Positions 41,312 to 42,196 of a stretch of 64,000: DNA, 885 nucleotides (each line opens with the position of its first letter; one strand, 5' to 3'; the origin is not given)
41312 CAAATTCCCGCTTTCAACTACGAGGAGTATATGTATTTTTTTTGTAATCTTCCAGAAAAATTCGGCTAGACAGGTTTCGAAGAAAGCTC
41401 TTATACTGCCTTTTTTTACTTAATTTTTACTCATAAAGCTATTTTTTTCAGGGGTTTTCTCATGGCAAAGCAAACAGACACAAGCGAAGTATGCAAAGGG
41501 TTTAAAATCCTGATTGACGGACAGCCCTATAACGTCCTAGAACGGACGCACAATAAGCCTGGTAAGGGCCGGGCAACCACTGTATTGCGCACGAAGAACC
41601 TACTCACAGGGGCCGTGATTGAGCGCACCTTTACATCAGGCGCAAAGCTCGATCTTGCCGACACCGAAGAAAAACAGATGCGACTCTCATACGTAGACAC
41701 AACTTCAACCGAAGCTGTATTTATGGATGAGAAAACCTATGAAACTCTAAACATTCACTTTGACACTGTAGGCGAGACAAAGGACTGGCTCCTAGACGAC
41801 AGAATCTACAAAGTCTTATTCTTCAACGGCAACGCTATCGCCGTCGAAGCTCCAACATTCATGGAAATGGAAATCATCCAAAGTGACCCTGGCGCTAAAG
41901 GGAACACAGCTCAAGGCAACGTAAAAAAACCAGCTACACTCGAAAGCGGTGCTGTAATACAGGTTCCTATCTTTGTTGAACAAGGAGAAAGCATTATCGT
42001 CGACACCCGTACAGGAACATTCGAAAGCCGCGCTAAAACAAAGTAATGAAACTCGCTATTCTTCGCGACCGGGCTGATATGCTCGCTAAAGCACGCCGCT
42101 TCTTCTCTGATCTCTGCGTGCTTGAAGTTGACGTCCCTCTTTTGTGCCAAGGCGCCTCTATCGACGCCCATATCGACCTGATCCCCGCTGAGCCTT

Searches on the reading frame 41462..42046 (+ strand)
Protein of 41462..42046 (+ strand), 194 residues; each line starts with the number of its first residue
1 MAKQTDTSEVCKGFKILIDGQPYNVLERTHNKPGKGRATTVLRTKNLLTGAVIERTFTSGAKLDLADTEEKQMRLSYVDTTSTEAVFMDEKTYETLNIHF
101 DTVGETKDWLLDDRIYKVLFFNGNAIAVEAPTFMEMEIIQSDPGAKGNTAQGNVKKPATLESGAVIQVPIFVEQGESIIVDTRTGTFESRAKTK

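Call 60: find_encoding_contigs(protein=window:41462-42046:+, flank=2500, max_places=10)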
Protein window:41462-42046:+ (194 aa): 10 contigs read that carry it; 5 places shown.
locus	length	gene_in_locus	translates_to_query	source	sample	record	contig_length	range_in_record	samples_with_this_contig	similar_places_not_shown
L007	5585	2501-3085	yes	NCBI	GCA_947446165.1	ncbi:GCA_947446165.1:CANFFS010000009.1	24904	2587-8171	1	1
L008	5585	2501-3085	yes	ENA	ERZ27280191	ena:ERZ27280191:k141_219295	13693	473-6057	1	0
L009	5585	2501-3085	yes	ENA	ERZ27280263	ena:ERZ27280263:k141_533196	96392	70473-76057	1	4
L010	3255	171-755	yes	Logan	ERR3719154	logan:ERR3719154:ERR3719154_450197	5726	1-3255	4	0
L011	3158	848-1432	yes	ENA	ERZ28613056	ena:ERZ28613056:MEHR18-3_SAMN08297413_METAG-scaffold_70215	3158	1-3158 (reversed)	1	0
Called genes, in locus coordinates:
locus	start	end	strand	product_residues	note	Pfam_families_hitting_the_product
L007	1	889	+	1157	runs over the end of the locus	?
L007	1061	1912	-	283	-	PF01048:PNP_UDP_1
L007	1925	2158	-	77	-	-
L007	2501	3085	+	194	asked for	PF08207:EFP_N, PF01132:EFP, PF09285:Elong-fact-P_C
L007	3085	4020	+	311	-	PF00152:tRNA-synt_2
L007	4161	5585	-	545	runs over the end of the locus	PF00795:CN_hydrolase, PF02540:NAD_synthase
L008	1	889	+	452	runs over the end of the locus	?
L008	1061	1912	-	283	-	PF01048:PNP_UDP_1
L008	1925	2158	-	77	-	-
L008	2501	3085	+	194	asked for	PF08207:EFP_N, PF01132:EFP, PF09285:Elong-fact-P_C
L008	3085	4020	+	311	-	PF00152:tRNA-synt_2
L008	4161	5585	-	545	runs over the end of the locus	PF00795:CN_hydrolase, PF02540:NAD_synthase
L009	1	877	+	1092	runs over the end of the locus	PF17757:UvrB_inter, PF02559:CarD_TRCF_RID, PF00270:DEAD, PF04851:ResIII (weak), PF00271:Helicase_C, PF22590:Cas3-like_C_2 (weak), PF03461:TRCF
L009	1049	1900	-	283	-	PF01048:PNP_UDP_1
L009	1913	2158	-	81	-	-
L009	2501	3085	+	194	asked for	PF08207:EFP_N, PF01132:EFP, PF09285:Elong-fact-P_C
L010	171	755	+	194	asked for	PF08207:EFP_N, PF01132:EFP, PF09285:Elong-fact-P_C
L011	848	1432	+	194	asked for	PF08207:EFP_N, PF01132:EFP, PF09285:Elong-fact-P_C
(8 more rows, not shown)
